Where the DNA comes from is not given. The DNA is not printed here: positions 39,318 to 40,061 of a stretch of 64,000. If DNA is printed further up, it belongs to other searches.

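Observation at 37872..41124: Operon of a nitronate-monooxygenase-like FMN enzyme, three paralogous SnoaL_4/BaiE-like NTF2 proteins and DUF72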

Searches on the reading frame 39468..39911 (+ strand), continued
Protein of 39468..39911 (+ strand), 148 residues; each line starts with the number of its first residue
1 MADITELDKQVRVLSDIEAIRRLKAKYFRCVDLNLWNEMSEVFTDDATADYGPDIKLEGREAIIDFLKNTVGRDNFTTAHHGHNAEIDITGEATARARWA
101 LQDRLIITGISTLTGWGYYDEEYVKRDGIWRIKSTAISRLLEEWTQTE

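Call 25: find_related_loci(query=A2, collection=genome_contigs, flank=7000)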
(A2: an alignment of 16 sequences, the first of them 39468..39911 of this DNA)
Query A2 (148 aa) in genome_contigs; peptide patterns used: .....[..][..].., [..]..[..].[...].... (x = any residue, [..] = any of these).
600 stretches matched a pattern (row limit reached: there are more); 476 encode a relative of the query (tblastn E <= 1e-3); the best 80 are kept; 80 distinct loci.
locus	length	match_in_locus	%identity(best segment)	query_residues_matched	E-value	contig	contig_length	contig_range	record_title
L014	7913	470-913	63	1-148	8e-63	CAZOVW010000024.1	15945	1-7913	MAG TPA_asm: uncultured Dehalococcoidales bacterium isolate binchicken_co318_153 genome assembly, contig: NODE_2022_leng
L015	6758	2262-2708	58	1-148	7e-58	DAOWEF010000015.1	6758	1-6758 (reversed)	MAG TPA_asm: Dehalococcoidia bacterium isolate CSMAG_1932 CSMAG_1932_k141_6426463_length_6758_cov_15.4473, whole genome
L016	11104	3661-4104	51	1-148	2e-51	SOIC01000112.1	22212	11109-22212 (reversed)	MAG: Dehalococcoidia bacterium isolate E29_bin15 NODE_394_length_22212_cov_15.198538, whole genome shotgun sequence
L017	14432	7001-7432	52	1-144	5e-51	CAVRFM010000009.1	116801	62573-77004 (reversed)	MAG: uncultured Chloroflexia bacterium isolate MFD04492.bin.1.138 genome assembly, contig: contig_31771, whole genome sh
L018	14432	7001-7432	55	1-145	3e-49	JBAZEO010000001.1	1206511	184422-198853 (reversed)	MAG: Dehalococcoidia bacterium isolate SO_2017_LW3_128 NODE_3_length_1206511_cov_6.257372_LW162_2017, whole genome shotg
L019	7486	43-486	49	1-148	3e-49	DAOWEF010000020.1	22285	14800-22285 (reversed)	MAG TPA_asm: Dehalococcoidia bacterium isolate CSMAG_1932 CSMAG_1932_k141_330417_length_22285_cov_18.3827, whole genome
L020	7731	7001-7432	53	1-144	2e-49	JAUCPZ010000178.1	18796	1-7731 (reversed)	MAG: Dehalococcoidia bacterium isolate Bin_016 k127_508150, whole genome shotgun sequence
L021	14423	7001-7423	53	4-144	7e-49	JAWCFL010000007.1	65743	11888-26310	MAG: Candidatus Jordarchaeales archaeon isolate JZ-1_202007_bins_29 JZ-1_202007_bins_29_scaffold_7, whole genome shotgun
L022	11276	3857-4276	51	5-144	1e-48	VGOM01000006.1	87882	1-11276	MAG: Chloroflexi bacterium isolate M_DeepCast_400m_m2_020 M_DeepCast_400m_m2_020_Ga0194112_10000162, whole genome shotgu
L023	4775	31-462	54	1-145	1e-48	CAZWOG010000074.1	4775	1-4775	MAG TPA_asm: uncultured Dehalococcoidales bacterium isolate binchicken_co119_418 genome assembly, contig: NODE_29333_len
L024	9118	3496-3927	52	1-144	1e-48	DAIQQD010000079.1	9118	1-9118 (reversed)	MAG TPA_asm: Chloroflexota bacterium isolate CTOTU25591 NODE_4075_length_9118_cov_9.477325, whole genome shotgun sequenc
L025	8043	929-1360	54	1-145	2e-48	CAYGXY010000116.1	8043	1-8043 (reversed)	MAG TPA_asm: uncultured Dehalococcoidales bacterium isolate ERP119294_co2_461 genome assembly, contig: k141_846488, whol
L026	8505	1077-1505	48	2-144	2e-44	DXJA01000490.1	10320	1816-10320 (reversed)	MAG TPA_asm: Candidatus Jordarchaeum madagascariense isolate EB_bin_7 k141_318384, whole genome shotgun sequence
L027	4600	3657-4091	47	1-143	2e-40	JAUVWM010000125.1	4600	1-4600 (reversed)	MAG: Dehalococcoidaceae bacterium isolate CSMAG_1190 CSMAG_1190_k127_3536258_length_4600_cov_34.0000, whole genome shotg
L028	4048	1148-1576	46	1-145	2e-39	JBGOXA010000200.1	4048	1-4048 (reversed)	MAG: Dehalococcoidia bacterium isolate OBJ_0618_130150_78 k141_8023102_length_4048_cov_10.6365, whole genome shotgun seq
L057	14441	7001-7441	45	1-143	1e-34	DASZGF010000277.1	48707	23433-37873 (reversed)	MAG TPA_asm: Candidatus Binataceae bacterium isolate SMAG_U6541 k141_3108383, whole genome shotgun sequence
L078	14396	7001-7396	44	14-143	3e-33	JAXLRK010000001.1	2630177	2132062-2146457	MAG: Acidimicrobiia bacterium isolate STL-ACT7 C2.255.fa-1, whole genome shotgun sequence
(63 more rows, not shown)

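Call 39: search_protein_families(library=ncbifam, proteins=[L013:4756-6372:+, L013:7575-8636:+, L005:8753-10231:+], max_evalue=0.001)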
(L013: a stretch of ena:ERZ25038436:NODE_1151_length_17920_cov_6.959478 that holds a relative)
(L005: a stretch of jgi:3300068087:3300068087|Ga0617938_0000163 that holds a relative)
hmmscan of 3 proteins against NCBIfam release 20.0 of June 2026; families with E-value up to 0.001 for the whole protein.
L013:4756-6372:+ (539 aa): 30 families (the best 25 are shown)
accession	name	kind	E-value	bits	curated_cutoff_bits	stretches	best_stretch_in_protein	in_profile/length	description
NF009478.0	PRK12844.1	equivalog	3.1e-105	352.6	789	2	179-535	203-553/559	3-ketosteroid-delta-1-dehydrogenase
NF005882.1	PRK07843.1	equivalog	9.1e-100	334.6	788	2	179-529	195-546/547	3-oxosteroid 1-dehydrogenase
NF009473.0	PRK12835.1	subfamily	1.1e-95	321.3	837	2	183-534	210-570/585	FAD-binding protein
NF004789.0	PRK06134.1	subfamily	3.5e-88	296.6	747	2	183-535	214-572/581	FAD-dependent oxidoreductase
NF053676.1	4oxCHCAChcC1Cy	equivalog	2.5e-85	286.9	1000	2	184-531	185-527/528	4-oxocyclohexanecarboxylate 2-dehydrogenase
NF009477.0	PRK12843.1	equivalog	4.6e-81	273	758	2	162-534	199-572/578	FAD-dependent oxidoreductase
NF009479.0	PRK12845.1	equivalog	1.5e-75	254.7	793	2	182-531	215-564/566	3-ketosteroid-delta-1-dehydrogenase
NF009474.0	PRK12837.1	equivalog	1.4e-71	241.8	675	1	9-533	3-511/513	FAD-binding protein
NF009476.0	PRK12839.1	equivalog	8.5e-65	219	940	2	183-534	211-568/572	FAD-dependent oxidoreductase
NF053677.1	Desat2ChcC2Cyan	equivalog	3.2e-63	214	900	2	184-532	201-553/558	4-oxocyclohex-2-ene-1-carboxylate 5-dehydrogenase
NF005510.0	PRK07121.1-3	subfamily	1.1e-48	166.2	481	2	181-532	175-488/492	FAD-binding protein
TIGR01813.1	flavo_cyto_c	subfamily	6.1e-42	143.9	285.45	2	185-527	129-443/444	flavocytochrome c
NF005511.0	PRK07121.1-4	equivalog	5.4e-36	124.1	466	2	225-536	257-545/553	FAD-binding protein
NF053717.1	VnlPnlRedVprA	equivalog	5.1e-35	121.2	600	2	194-528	139-476/481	vinyl phenol reductase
NF005512.0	PRK07121.1-5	subfamily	7.1e-34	117.2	812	2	195-529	191-485/489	FAD-binding protein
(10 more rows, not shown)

L013:7575-8636:+ (354 aa): 9 families
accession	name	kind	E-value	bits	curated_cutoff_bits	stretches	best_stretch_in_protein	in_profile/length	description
NF040770.1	hetero_SS_HdrA2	exception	2.5e-06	25.9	1100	1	273-335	572-627/777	CoB-CoM heterodisulfide reductase HdrA2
NF005504.0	PRK07118.1-3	equivalog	2e-05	24.1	437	1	282-331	143-187/293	Fe-S cluster domain-containing protein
TIGR04105.1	FeFe_hydrog_B1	subfamily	0.00012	20.9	450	1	280-333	113-161/462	monomeric [FeFe] hydrogenase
NF007205.0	PRK09626.1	equivalog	0.00014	21.9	93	1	275-332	14-72/105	2-oxoglutarate-acceptor oxidoreductase subunit OorD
TIGR03149.1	cyt_nit_nrfC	equivalog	0.00014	21.3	377.6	1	243-327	51-138/225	cytochrome c nitrite reductase Fe-S protein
NF041778.1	hetero_SS_HdrA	equivalog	0.00025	19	1400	1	272-334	581-636/771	ferredoxin:CoB-CoM heterodisulfide reductase subunit HdrA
TIGR02179.1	PorD_KorD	subfamily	0.00032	20.8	60.05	1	272-334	19-75/78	2-oxoacid:acceptor oxidoreductase, delta subunit, pyruvate/2-ketoisovalerate family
NF005506.0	PRK07118.1-5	equivalog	0.00032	20.2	388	1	276-334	135-190/279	Fe-S cluster domain-containing protein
NF042909.1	FMH_DH_FwdF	exception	0.00083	18.6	375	1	276-332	255-312/336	tungsten-dependent formylmethanofuran dehydrogenase subunit FwdF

L005:8753-10231:+ (493 aa): 6 families
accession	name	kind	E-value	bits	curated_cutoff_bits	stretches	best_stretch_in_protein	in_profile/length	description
TIGR02717.1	AcCoA-syn-alpha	equivalog_domain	1.3e-110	370.1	567.15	1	8-482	2-446/447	acetate--CoA ligase alpha subunit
NF045494.1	AcCoALig_Archglob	equivalog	7.8e-81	272.4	1200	1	8-483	219-663/665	acetate--CoA ligase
NF045493.1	HydDutCoALig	equivalog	4.8e-74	250.2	1300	1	11-387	7-382/698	4-hydroxybutyrate--CoA ligase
NF045492.1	HydPropCoALig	equivalog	3.8e-72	243.7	1300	1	7-383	248-625/700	3-hydroxypropionate--CoA ligase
NF004230.0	PRK05678.1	equivalog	8e-13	48.2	336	1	47-262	39-251/291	succinate--CoA ligase subunit alpha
TIGR01019.1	sucCoAalpha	subfamily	6.8e-11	42.1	353.2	1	47-262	37-249/286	succinate--CoA ligase subunit alpha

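Call 40: search_solved_structures(query=L013:4756-6372:+, max_evalue=0.00001)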
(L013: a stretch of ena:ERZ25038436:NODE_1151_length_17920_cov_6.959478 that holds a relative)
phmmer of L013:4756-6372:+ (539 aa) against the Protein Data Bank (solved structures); distinct sequences matched with E-value up to 0.00001: 26.
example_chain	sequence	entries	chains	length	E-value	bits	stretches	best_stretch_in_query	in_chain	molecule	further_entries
7p18_A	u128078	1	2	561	1.6e-62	214.9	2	185-532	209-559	3-oxosteroid 1-dehydrogenase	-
8jbz_AAA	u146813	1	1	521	2.3e-58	201.2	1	8-531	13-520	3-ketosteroid dehydrogenase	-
8joj_A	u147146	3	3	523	2.7e-58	201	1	9-531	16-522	3-ketosteroid dehydrogenase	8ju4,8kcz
4c3x_A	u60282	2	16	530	3.6e-58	200.5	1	9-531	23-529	3-KETOSTEROID DEHYDROGENASE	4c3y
8am8_BBB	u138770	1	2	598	6.5e-46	160.1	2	188-534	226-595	Fumarate reductase/succinate dehydrogenase flavoprotein domain protein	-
8am3_AAA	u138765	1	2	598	6.2e-45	156.9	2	188-534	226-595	Fumarate reductase/succinate dehydrogenase flavoprotein domain protein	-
8am6_AAA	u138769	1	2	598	6.2e-45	156.9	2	188-534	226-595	Fumarate reductase/succinate dehydrogenase flavoprotein domain protein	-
6t85_A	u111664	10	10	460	4.6e-29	104.5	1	184-531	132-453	Urocanate reductase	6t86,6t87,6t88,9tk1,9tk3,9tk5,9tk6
1qo8_A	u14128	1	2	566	3.5e-23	85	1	185-531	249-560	FLAVOCYTOCHROME C3 FUMARATE REDUCTASE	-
1d4c_A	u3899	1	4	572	1e-21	80.2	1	212-523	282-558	FLAVOCYTOCHROME C FUMARATE REDUCTASE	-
4at0_A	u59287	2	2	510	1.4e-21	79.7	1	9-525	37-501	3-KETOSTEROID-DELTA4-5ALPHA-DEHYDROGENASE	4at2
1d4d_A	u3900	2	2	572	5.3e-21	77.9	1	213-504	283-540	FLAVOCYTOCHROME C FUMARATE REDUCTASE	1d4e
1lj1_A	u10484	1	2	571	1.4e-19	73.2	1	199-529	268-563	flavocytochrome c3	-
1m64_A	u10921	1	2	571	2.1e-19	72.6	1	199-529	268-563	flavocytochrome c3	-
1kss_A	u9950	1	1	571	2.1e-19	72.6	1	199-529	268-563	flavocytochrome c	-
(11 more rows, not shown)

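Call 48: search_protein_families(library=pfam, proteins=[L021:4806-6209:+, L021:7797-9269:-, L021:9250-10086:-, L017:6246-6830:+, L017:7416-7997:+, L017:8053-11235:+, L017:4651-6099:-, L057:5712-6770:-, L057:7794-8606:-, L057:8628-10400:+], max_evalue=0.00001)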
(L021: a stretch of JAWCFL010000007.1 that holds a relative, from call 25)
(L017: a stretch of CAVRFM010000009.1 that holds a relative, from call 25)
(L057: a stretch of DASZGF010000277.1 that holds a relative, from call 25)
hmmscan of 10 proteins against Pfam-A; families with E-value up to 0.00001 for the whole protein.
L021:4806-6209:+ (467 aa): 0 families

L021:7797-9269:- (490 aa): 3 families
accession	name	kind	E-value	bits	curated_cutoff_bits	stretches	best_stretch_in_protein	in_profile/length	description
PF13607.11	Succ_CoA_lig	-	3.5e-55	186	27.4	1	172-311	1-138/138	Succinyl-CoA ligase like flavodoxin domain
PF13380.12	CoA_binding_2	-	6.6e-20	72.1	22.8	1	31-155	1-115/116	CoA binding domain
PF02629.25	CoA_binding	-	1.2e-09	39.3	22.3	1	30-116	3-94/97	CoA binding domain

L021:9250-10086:- (278 aa): 1 family
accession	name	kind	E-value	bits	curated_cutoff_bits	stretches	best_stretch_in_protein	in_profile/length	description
PF01925.25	TauE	-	3e-48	165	32.6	1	21-272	2-237/237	Sulfite exporter TauE/SafE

L017:6246-6830:+ (194 aa): 0 families

L017:7416-7997:+ (193 aa): 0 families

L017:8053-11235:+ (1060 aa): 5 families
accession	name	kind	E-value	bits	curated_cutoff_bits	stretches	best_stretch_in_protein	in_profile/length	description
PF18911.6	PKD_4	-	8.2e-36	122.4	27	2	33-114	3-84/85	PKD domain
PF09099.16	Qn_am_d_aIII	-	5.8e-35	119.9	22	0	388-457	3-69/82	Quinohemoprotein amine dehydrogenase, alpha subunit domain III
PF01833.30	TIG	-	2.3e-25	88.9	20.9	0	664-746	1-81/84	IPT/TIG domain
PF00801.26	PKD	-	2.5e-24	85.5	23.5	2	38-110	4-78/80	PKD domain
PF00805.28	Pentapeptide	-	3.7e-08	33.2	20.2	0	313-326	13-26/40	Pentapeptide repeats (8 copies)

L017:4651-6099:- (482 aa): 3 families
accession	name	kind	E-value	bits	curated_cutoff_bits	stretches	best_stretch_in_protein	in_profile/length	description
PF13607.11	Succ_CoA_lig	-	1.1e-46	158.5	27.4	1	161-298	1-138/138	Succinyl-CoA ligase like flavodoxin domain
PF13380.12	CoA_binding_2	-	4.8e-18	66.1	22.8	1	14-144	1-113/116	CoA binding domain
PF02629.25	CoA_binding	-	3.8e-06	28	22.3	1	42-108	27-96/97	CoA binding domain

L057:5712-6770:- (352 aa): 1 family
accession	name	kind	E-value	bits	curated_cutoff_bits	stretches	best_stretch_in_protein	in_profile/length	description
PF00296.26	Bac_luciferase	-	4.4e-57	194.3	27.9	1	1-320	1-314/314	Luciferase-like monooxygenase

L057:7794-8606:- (270 aa): 3 families
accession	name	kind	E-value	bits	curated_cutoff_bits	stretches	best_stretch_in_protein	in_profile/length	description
PF13561.12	adh_short_C2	-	9.6e-63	212.3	27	1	30-268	1-236/236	Enoyl-(Acyl carrier protein) reductase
PF00106.31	adh_short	-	2.9e-52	177.4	26.6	1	24-215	1-190/195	short chain dehydrogenase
PF08659.16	KR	-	1.6e-09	38.4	22.6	1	27-177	4-152/180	KR domain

L057:8628-10400:+ (590 aa): 2 families
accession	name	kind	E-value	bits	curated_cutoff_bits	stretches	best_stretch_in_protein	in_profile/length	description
PF07969.17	Amidohydro_3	-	1e-35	124.6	29.7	2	74-315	1-221/472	Amidohydrolase family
PF01979.26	Amidohydro_1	-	4e-10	39.9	25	0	480-570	268-343/345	Amidohydrolase family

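Call 64: search_protein_representatives(protein=window:39468-39911:+)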
Query: 148 residues. Proteins with E-value up to 0.001 (for the whole library): 3088; up to 1e-10: 963; up to 1e-30: 18. The best 150 are listed.
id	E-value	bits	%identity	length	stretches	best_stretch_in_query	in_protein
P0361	2.9e-51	189.5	38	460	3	12-137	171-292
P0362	6.0e-50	185.2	40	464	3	12-140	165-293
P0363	2.7e-47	176.6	36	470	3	14-143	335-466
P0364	3.6e-42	160.0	34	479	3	13-141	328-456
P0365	3.3e-41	156.9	35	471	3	14-140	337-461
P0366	6.0e-40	152.8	36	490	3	13-142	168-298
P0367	7.7e-38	145.9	45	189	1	2-144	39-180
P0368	1.2e-36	142.1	34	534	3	12-142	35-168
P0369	5.5e-36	139.9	41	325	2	13-142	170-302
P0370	8.3e-36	139.4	37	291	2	16-141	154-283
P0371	1.6e-35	138.4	40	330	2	13-136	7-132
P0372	2.9e-35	137.6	50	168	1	1-145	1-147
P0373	3.5e-35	137.3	33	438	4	14-132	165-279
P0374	1.4e-34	135.3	48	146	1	3-136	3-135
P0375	2.4e-33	131.4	45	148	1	5-148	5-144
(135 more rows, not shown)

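Call 80: list_cluster_members(proteins=[P0361, P0362, P0364, P0368, P0369, P0370])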
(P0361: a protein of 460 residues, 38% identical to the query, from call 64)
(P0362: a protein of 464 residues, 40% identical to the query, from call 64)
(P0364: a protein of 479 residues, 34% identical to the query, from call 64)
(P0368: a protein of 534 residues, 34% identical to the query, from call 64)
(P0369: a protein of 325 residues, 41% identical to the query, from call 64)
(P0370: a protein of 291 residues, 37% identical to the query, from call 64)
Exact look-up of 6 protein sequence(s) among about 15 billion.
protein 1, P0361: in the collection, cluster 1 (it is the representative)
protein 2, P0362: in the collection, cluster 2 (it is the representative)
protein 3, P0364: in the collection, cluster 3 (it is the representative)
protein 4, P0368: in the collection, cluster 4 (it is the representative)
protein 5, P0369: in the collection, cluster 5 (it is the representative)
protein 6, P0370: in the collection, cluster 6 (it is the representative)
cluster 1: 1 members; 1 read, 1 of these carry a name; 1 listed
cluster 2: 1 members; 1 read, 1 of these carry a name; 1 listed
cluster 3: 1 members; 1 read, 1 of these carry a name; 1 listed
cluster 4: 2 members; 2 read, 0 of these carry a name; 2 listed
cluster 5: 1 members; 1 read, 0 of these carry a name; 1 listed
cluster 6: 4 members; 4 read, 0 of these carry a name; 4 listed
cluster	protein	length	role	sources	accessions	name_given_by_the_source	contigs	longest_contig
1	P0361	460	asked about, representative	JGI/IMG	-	hypothetical protein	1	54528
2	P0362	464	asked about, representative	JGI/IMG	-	3-phenylpropionate/cinnamic acid dioxygenase small subunit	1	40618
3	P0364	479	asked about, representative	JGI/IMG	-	uncharacterized protein (TIGR02246 family)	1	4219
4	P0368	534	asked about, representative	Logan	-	-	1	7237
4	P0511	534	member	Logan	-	-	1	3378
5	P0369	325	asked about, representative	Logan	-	-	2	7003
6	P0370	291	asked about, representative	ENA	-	-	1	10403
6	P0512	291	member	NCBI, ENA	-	-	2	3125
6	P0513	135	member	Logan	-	-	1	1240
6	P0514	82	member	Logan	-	-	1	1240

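Call 81: find_encoding_contigs(protein=P0361, flank=6000, max_places=1)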
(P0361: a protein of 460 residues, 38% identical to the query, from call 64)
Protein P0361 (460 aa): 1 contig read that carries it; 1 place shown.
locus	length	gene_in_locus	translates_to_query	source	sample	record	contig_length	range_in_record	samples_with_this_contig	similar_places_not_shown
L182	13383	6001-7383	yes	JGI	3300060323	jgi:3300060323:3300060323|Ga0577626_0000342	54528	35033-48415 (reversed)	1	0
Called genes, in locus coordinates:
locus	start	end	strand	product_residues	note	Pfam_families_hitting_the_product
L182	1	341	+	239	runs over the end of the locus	PF00230:MIP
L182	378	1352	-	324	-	PF01370:Epimerase (faint)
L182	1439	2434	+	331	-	PF02558:ApbA, PF08546:ApbA_C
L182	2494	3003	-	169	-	PF13577:SnoaL_4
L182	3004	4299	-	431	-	PF05899:Cupin_3 (faint), PF07883:Cupin_2 (weak)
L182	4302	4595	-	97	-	PF06902:Fer4_19 (faint), PF13370:Fer4_13 (faint)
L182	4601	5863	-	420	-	PF00067:p450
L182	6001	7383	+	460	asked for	PF13577:SnoaL_4, PF12680:SnoaL_2 (faint), PF14534:DUF4440 (faint), PF13577:SnoaL_4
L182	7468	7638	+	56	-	-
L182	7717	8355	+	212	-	-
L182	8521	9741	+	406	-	PF02771:Acyl-CoA_dh_N, PF02770:Acyl-CoA_dh_M, PF11794:HpaB_N (weak), PF00441:Acyl-CoA_dh_1, PF08028:Acyl-CoA_dh_2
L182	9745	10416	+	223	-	PF00440:TetR_N, PF17932:TetR_C_24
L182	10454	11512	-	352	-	PF08240:ADH_N, PF00107:ADH_zinc_N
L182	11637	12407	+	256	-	PF00106:adh_short, PF01370:Epimerase (faint), PF08659:KR, PF13561:adh_short_C2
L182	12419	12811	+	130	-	PF07366:SnoaL, PF12680:SnoaL_2, PF14534:DUF4440 (weak)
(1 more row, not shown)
